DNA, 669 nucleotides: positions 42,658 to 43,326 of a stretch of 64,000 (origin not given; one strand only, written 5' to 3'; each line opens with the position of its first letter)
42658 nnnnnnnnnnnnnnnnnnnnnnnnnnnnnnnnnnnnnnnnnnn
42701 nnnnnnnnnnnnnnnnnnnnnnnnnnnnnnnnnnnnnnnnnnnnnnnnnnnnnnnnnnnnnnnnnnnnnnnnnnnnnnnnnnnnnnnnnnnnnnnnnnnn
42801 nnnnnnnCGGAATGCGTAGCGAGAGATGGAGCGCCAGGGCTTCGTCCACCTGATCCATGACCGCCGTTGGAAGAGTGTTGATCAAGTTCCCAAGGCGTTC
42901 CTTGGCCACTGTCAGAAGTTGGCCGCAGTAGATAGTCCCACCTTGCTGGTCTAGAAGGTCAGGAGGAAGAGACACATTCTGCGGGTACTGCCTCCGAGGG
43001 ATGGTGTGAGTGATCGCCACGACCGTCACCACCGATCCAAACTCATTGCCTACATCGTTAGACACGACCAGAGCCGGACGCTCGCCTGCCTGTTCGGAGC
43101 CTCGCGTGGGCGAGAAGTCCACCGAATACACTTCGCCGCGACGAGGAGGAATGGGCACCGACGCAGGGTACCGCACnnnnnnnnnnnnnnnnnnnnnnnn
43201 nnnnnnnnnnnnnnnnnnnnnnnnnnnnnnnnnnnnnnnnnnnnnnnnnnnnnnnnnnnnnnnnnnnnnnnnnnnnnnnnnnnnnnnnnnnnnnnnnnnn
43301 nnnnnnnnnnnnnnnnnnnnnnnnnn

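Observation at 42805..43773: Three-gene, translationally coupled cassette DUF3467 / unknown 90-aa ORF / MazF: a possible tripartite (chaperone-assisted?) toxin-antitoxin module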

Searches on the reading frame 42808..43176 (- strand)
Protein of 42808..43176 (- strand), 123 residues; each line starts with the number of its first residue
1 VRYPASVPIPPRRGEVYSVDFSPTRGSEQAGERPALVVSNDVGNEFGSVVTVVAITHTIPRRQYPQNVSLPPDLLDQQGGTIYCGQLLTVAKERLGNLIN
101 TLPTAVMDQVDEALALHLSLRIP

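Call 3: search_protein_families(library=pfam, proteins=[window:42808-43176:-], max_evalue=1)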
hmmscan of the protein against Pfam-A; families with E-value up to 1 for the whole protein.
seq(123 aa): 1 family
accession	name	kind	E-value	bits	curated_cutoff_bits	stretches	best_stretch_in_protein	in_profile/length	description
PF02452.23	PemK_toxin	-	6e-29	100.9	23.1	1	12-117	1-108/109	PemK-like, MazF-like toxin of type II toxin-antitoxin system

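Call 4: search_protein_families(library=ncbifam, proteins=[window:42808-43176:-], max_evalue=1)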
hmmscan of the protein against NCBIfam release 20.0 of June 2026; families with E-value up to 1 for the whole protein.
seq(123 aa): 3 families
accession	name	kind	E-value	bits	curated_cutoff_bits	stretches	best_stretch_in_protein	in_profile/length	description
NF007386.0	PRK09907.1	equivalog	3.3e-09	36.7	120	1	11-71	7-65/111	endoribonuclease MazF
NF007320.0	PRK09812.1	equivalog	8.5e-06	25.8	129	1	13-64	9-60/116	type II toxin-antitoxin system ChpB family toxin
NF052489.1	TAtMazFAgrob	equivalog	0.0001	22.1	150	1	11-68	6-63/118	type II toxin-antitoxin system toxin MazF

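Call 57: search_solved_structures(query=window:42808-43176:-, max_evalue=0.001, show_alignments=3)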
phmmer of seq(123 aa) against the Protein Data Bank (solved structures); distinct sequences matched with E-value up to 0.001: 28.
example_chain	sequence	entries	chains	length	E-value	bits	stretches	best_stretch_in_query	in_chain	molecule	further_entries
1ne8_A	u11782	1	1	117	1.1e-19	74.3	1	12-120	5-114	conserved hypothetical protein YDCE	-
4mdx_A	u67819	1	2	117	1.1e-19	74.2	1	12-120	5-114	mRNA interferase EndoA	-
4me7_A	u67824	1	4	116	1.2e-19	74.1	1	12-120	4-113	mRNA interferase EndoA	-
7bxy_A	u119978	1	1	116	5.5e-19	72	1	12-120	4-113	mRNA interferase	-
4hke_A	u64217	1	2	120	6.2e-19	71.9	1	12-120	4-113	Addiction module toxin component PemK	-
2mf2_A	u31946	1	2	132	1.8e-17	67.1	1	10-120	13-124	mRNA interferase MazF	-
4mzm_A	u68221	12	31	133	1.8e-17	67.1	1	10-120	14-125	mRNA interferase MazF | MazF mRNA interferase | Endoribonuclease MazF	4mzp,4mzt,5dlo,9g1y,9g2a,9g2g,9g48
4of1_A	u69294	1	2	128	9.9e-17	64.7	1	12-120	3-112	mRNA interferase MazF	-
6kyt_A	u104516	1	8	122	1e-14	58.3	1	11-120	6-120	Endoribonuclease MazF9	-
6kys_A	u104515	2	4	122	1e-14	58.3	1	11-120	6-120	Endoribonuclease MazF9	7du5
5hjz_A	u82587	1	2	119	1.5e-14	57.7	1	12-120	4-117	Endoribonuclease MazF9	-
6l29_A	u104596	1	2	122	2.6e-12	50.5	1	11-120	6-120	mRNA interferase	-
6l2a_A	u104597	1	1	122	1.3e-10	45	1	11-120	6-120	mRNA interferase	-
7bye_B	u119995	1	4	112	5.4e-10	43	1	11-100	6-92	Uncharacterized protein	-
8zws_A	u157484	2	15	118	1.2e-07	35.4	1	12-116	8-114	Endoribonuclease MazF6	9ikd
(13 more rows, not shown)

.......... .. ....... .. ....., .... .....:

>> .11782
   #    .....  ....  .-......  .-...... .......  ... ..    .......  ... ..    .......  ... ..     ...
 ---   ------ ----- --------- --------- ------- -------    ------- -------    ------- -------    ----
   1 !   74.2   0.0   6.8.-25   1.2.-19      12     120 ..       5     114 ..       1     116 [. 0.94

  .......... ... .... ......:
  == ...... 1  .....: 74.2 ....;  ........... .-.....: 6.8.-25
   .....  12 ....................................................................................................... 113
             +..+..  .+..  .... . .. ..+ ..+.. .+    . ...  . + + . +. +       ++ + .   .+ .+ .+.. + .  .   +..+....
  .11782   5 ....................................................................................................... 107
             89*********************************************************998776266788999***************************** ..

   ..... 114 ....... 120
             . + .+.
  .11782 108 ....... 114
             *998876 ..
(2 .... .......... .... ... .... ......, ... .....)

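Call 63: search_dna_similar(query=window:42808-43176:-, collection=plasmids, mode=protein, max_rows=30, max_evalue=1e-10)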
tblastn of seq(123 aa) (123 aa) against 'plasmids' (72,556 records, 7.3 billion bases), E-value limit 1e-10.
Records with a match: 47; places in all: 48; records where one place covers at least 80% of the query: 47.
Best place of each record, by identity: <60% 47.
By first word of the organism name: Enterococcus 11; Bacillus 3; Paenibacillus 3; Acidithiobacillus 3; Stenotrophomonas 2; Listeria 2; Haloplanus 2; Anoxybacillus 1; Candidatus 1; Natrinema 1; and 18 more.
By predicted mobility (MOB-suite, as given by PLSDB): non-mobilizable 32; mobilizable 13; conjugative 2.
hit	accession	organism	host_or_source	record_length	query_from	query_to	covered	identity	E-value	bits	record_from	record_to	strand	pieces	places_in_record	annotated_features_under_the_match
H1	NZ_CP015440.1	Anoxybacillus amylolyticus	Microbial isolate,soil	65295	12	120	89%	41.8%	4e-18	86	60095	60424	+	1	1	ndoA: type II toxin-antitoxin system endoribonuclease NdoA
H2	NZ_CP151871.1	Bacillus thuringiensis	tobacco,mixed culture,leaves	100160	12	120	89%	40.9%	8e-17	82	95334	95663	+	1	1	ndoA: type II toxin-antitoxin system endoribonuclease NdoA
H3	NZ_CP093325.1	Bacillus sp. N5-665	whole organism,peat soil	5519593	12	120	89%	40.9%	8e-17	82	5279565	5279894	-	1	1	none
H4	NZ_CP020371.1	Candidatus Thiodictyon syntrophicum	meromictic lake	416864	2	120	97%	37.0%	3e-12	69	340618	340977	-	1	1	type II toxin-antitoxin system PemK/MazF family toxin | CopG family transcriptional regulator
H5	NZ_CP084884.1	Natrinema zhouii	pure culture,Salt mine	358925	12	123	91%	38.6%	3e-15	77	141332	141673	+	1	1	type II toxin-antitoxin system PemK/MazF family toxin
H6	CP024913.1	Cyanobacterium sp. HL-69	cell culture,enrichment cultures from ...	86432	12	120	89%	39.6%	3e-14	74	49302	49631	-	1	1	toxin-antitoxin system YdcE family toxin component | toxin-antitoxin system YdcD family antidote component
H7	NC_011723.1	Rippkaea orientalis PCC 8801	-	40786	12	120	89%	39.6%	4e-14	74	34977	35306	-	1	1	type II toxin-antitoxin system PemK/MazF family toxin | ribbon-helix-helix domain-containing protein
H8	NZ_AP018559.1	Hydrogenophilus thermoluteolus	-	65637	10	120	90%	38.7%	1e-12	69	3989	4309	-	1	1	type II toxin-antitoxin system PemK/MazF family toxin | addiction module antitoxin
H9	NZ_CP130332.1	Lysinibacillus fusiformis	Winter wheat (Triticum ...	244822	12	120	89%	39.1%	1e-16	81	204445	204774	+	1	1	type II toxin-antitoxin system PemK/MazF family toxin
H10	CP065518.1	Stenotrophomonas rhizophila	Kandelia candel (mangrove),cell culture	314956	12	120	89%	39.1%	1e-16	81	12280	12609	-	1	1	none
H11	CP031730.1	Stenotrophomonas rhizophila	Nusuttodinium aeruginosum,whole organism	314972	12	120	89%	39.1%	1e-16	81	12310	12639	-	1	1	type II toxin-antitoxin system PemK/MazF family toxin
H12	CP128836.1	Rossellomorea sp. AcN35-11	-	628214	14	120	87%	39.8%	2e-14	75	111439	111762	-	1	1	type II toxin-antitoxin system PemK/MazF family toxin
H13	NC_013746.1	Haloterrigena turkmenica DSM 5511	-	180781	12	121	89%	38.4%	6e-15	76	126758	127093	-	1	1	type II toxin-antitoxin system PemK/MazF family toxin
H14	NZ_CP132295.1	Natronococcus sp. AD-5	cell culture,sediment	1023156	12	121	89%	38.4%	2e-14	75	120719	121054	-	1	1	record has no annotation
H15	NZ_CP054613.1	Paenibacillus cellulosilyticus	cell culture,soil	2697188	12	120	89%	38.7%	1e-15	78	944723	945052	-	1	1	none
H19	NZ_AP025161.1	Acidithiobacillus ferrooxidans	-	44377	2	120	97%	35.0%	4e-12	68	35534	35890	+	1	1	type II toxin-antitoxin system PemK/MazF family toxin | addiction module antitoxin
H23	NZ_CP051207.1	Dolichospermum flos-aquae CCAP 1403/13F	cell culture,freshwater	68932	12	120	89%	37.8%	3e-13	72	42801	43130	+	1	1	type II toxin-antitoxin system PemK/MazF family toxin | CopG family transcriptional regulator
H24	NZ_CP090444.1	Rhodococcus sp. DMF-1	pure culture,surface marine water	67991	10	119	89%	37.4%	3e-12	69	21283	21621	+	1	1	type II toxin-antitoxin system PemK/MazF family toxin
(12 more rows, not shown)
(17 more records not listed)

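Call 64: get_annotated_region(hit=H24, flank=700)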
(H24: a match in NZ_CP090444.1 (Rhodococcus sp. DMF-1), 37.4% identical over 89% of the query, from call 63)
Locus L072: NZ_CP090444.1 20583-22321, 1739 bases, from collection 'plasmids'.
description: Rhodococcus sp. DMF-1 plasmid plas-2, complete sequence
organism: Rhodococcus sp. DMF-1 (NCBI taxid 2907624)
taxonomy: Bacteria; Actinomycetota; Actinomycetes; Mycobacteriales; Nocardiaceae; Rhodococcus; Rhodococcus sp. DMF-1
host: -; source: pure culture,surface marine water; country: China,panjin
typing (MOB-suite, as given by PLSDB): non-mobilizable
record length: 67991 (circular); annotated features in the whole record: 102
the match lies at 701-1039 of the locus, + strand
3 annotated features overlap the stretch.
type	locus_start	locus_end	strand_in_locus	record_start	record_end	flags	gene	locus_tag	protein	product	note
CDS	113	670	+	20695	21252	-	-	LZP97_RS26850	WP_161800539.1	type II toxin-antitoxin system antitoxin SocA domain-containing protein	-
CDS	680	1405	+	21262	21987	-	-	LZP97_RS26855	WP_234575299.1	type II toxin-antitoxin system PemK/MazF family toxin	-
CDS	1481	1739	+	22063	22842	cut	-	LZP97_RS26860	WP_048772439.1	hypothetical protein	-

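Call 65: get_annotated_region(hit=H4, flank=700)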
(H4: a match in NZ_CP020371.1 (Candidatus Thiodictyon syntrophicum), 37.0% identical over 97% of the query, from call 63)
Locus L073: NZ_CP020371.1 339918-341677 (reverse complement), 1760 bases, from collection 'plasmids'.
description: Candidatus Thiodictyon syntrophicum strain Cad16T plasmid pTs417, complete sequence
organism: Candidatus Thiodictyon syntrophicum (NCBI taxid 1166950)
taxonomy: Bacteria; Pseudomonadota; Gammaproteobacteria; Chromatiales; Chromatiaceae; Thiodictyon; Candidatus Thiodictyon syntrophicum
host: -; source: meromictic lake; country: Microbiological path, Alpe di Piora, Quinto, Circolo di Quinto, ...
typing (MOB-suite, as given by PLSDB): non-mobilizable
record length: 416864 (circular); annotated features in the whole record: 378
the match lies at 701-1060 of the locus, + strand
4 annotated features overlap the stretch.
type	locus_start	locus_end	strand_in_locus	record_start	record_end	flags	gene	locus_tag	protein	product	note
CDS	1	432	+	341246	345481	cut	pglW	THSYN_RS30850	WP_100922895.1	BREX system serine/threonine kinase PglW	-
CDS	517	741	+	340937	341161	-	-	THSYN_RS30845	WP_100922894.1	CopG family transcriptional regulator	-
CDS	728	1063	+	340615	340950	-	-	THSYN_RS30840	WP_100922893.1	type II toxin-antitoxin system PemK/MazF family toxin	-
CDS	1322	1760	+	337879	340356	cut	pglX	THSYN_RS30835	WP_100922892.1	BREX-2 system adenine-specific DNA-methyltransferase PglX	-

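Call 66: get_annotated_region(hit=H6, flank=700)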
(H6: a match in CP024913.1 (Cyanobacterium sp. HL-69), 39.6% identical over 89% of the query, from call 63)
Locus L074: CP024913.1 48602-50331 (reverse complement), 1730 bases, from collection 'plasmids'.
description: Cyanobacterium sp. HL-69 plasmid pCHL69-1, complete sequence
organism: Cyanobacterium sp. HL-69 (NCBI taxid 2054282)
taxonomy: Bacteria; Cyanobacteriota; Cyanophyceae; Chroococcales; Geminocystaceae; Cyanobacterium; Cyanobacterium sp. HL-69
host: -; source: cell culture,enrichment cultures from UCC Lynda-Stan; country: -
typing (MOB-suite, as given by PLSDB): mobilizable; relaxase MOBP
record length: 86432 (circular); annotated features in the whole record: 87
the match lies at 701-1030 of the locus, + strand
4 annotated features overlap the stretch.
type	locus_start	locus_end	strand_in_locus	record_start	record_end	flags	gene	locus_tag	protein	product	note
CDS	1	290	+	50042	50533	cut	-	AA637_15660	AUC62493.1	GNAT family acetyltransferase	-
CDS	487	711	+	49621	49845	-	-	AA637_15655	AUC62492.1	toxin-antitoxin system YdcD family antidote component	-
CDS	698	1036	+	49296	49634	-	-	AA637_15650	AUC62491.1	toxin-antitoxin system YdcE family toxin component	-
CDS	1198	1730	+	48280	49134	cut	xerD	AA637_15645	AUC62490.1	integrase/recombinase XerD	-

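Call 67: get_annotated_region(hit=H8, flank=700)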
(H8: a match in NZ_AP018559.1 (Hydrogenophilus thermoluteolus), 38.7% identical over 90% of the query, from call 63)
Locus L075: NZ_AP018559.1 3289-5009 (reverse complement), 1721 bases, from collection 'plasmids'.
description: Hydrogenophilus thermoluteolus strain TH-1 plasmid pTH1, complete sequence
organism: Hydrogenophilus thermoluteolus (NCBI taxid 297)
taxonomy: Bacteria; Pseudomonadota; Hydrogenophilia; Hydrogenophilales; Hydrogenophilaceae; Hydrogenophilus; Hydrogenophilus thermoluteolus
host: -; source: -; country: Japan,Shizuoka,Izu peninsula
typing (MOB-suite, as given by PLSDB): mobilizable; relaxase MOBP
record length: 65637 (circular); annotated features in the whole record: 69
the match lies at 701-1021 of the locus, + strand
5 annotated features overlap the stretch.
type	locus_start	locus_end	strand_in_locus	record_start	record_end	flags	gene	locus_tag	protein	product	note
CDS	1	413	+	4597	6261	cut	-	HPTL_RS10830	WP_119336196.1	relaxase/mobilization nuclease domain-containing protein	-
CDS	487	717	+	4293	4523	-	-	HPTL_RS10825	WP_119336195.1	addiction module antitoxin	-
CDS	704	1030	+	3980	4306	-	-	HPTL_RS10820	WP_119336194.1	type II toxin-antitoxin system PemK/MazF family toxin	-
CDS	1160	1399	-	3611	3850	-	-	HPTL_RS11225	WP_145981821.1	hypothetical protein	-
CDS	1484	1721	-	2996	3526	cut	-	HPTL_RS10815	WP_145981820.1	hypothetical protein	-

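Call 68: get_annotated_region(hit=H19, flank=700)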
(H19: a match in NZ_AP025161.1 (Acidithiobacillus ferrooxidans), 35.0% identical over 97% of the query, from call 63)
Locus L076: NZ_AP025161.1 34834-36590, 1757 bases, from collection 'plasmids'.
description: Acidithiobacillus ferrooxidans strain NFP31 plasmid pACF1, complete sequence
organism: Acidithiobacillus ferrooxidans (NCBI taxid 920)
taxonomy: Bacteria; Pseudomonadota; Acidithiobacillia; Acidithiobacillales; Acidithiobacillaceae; Acidithiobacillus; Acidithiobacillus ferrooxidans
host: -; source: -; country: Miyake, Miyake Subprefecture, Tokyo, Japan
typing (MOB-suite, as given by PLSDB): non-mobilizable; replicon rep_cluster_673
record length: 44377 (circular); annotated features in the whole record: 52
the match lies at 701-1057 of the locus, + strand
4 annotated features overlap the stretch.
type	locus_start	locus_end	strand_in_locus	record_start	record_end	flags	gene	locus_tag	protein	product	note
CDS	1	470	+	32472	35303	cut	-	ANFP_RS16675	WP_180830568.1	MobA/MobL family protein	-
CDS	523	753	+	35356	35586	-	-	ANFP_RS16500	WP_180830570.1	addiction module antitoxin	-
CDS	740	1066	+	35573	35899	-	-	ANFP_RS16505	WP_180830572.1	type II toxin-antitoxin system PemK/MazF family toxin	-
CDS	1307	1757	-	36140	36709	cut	-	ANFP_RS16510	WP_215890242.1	hypothetical protein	-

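Call 69: get_annotated_region(hit=H5, flank=700)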
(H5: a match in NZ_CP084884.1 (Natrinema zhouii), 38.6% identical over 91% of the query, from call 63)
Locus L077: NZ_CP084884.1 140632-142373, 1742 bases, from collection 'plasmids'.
description: Natrinema zhouii strain YPL30 plasmid unnamed3, complete sequence
organism: Natrinema zhouii (NCBI taxid 1710539)
taxonomy: Archaea; Euryarchaeota; Halobacteria; Halobacteriales; Natrialbaceae; Natrinema; Natrinema zhouii
host: -; source: pure culture,Salt mine; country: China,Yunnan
typing (MOB-suite, as given by PLSDB): non-mobilizable; mating-pair formation MPF_T
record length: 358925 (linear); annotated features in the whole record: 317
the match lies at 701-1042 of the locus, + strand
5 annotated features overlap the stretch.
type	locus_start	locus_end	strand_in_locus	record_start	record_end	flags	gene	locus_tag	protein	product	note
CDS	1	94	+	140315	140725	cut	-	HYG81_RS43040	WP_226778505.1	hypothetical protein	-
CDS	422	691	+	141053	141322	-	-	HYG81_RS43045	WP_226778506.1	AbrB/MazE/SpoVT family DNA-binding domain-containing protein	-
CDS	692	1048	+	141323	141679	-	-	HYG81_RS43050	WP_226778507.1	type II toxin-antitoxin system PemK/MazF family toxin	-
CDS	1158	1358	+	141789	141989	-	-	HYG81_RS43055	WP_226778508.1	CbaC protein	-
CDS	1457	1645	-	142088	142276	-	-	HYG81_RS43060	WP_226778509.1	PLP-dependent transferase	GO:0019346 - transsulfuration [Evidence IEA]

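Call 70: get_annotated_region(hit=H23, flank=700)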
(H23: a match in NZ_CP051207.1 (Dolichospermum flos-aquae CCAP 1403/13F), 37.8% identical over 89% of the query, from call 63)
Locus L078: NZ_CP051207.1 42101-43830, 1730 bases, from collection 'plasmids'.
description: Dolichospermum flos-aquae CCAP 1403/13F plasmid pAfl69, complete sequence
organism: Dolichospermum flos-aquae CCAP 1403/13F (NCBI taxid 315271)
taxonomy: Bacteria; Cyanobacteriota; Cyanophyceae; Nostocales; Aphanizomenonaceae; Dolichospermum; Dolichospermum flos-aquae; Dolichospermum flos-aquae CCAP 1403/13F
host: -; source: cell culture,freshwater; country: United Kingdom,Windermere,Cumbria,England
typing (MOB-suite, as given by PLSDB): non-mobilizable; replicon rep_cluster_345
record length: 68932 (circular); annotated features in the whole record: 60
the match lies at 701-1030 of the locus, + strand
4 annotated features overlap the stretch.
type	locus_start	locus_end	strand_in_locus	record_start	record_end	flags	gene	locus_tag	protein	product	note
CDS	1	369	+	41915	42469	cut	-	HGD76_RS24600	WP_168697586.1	hypothetical protein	-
CDS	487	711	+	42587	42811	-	-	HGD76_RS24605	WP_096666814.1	CopG family transcriptional regulator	-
CDS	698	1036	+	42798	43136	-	-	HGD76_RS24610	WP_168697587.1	type II toxin-antitoxin system PemK/MazF family toxin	-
CDS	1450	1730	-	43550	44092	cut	-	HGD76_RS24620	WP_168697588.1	NADPH-dependent FMN reductase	-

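Call 71: get_annotated_region(hit=H1, flank=700)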
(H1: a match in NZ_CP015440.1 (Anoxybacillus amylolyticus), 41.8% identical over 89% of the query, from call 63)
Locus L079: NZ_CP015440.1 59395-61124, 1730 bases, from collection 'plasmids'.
description: Anoxybacillus amylolyticus strain DSM 15939 plasmid pDSM15939_2, complete sequence
organism: Anoxybacillus amylolyticus (NCBI taxid 294699)
taxonomy: Bacteria; Bacillota; Bacilli; Bacillales; Bacillaceae; Anoxybacillus; Anoxybacillus amylolyticus
host: -; source: Microbial isolate,soil; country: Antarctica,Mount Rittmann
typing (MOB-suite, as given by PLSDB): non-mobilizable
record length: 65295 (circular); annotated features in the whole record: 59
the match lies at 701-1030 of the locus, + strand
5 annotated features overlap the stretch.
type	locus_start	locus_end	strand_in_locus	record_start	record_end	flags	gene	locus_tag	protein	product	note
CDS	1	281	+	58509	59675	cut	alr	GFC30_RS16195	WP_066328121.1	alanine racemase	GO:0009252 - peptidoglycan biosynthetic process [Evidence IEA]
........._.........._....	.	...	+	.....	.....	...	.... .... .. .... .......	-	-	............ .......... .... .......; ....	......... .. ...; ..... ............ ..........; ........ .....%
CDS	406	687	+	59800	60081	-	-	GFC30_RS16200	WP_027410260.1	CopG family ribbon-helix-helix protein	-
CDS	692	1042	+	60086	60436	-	ndoA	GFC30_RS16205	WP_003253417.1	type II toxin-antitoxin system endoribonuclease NdoA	-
CDS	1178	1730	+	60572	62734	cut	-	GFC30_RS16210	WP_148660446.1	Tex family protein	-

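Call 102: find_related_loci(query=window:42808-43176:-, collection=metagenome_contigs, flank=2500)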
Query seq(123 aa) (123 aa) in metagenome_contigs; peptide patterns used: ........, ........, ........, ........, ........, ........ (x = any residue, [..] = any of these).
600 stretches matched a pattern (row limit reached: there are more); 45 encode a relative of the query (tblastn E <= 1e-3); 45 distinct loci.
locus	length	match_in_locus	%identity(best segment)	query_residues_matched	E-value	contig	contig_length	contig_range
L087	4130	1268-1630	57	4-120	2e-35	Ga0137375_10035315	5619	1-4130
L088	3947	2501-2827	45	13-121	8e-24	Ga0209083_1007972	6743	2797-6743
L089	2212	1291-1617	37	12-120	2e-18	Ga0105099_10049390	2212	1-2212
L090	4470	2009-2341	41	11-120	3e-18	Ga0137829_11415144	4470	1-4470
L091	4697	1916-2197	44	12-105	6e-18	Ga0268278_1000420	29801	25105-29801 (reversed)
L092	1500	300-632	40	11-120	7e-18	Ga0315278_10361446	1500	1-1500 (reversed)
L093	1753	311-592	44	12-105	9e-18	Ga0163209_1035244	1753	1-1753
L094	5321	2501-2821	39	11-116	1e-17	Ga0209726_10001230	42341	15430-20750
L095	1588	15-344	41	12-120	1e-17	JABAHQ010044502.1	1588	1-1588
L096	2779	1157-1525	37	1-120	1e-17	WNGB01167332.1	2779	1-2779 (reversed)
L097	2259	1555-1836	43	12-105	3e-17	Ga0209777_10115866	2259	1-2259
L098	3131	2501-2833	41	11-120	4e-17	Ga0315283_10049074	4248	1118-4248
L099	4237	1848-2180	41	11-120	5e-17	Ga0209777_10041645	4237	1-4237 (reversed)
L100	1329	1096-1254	54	12-65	7e-17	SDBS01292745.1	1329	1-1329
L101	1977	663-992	36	13-121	8e-17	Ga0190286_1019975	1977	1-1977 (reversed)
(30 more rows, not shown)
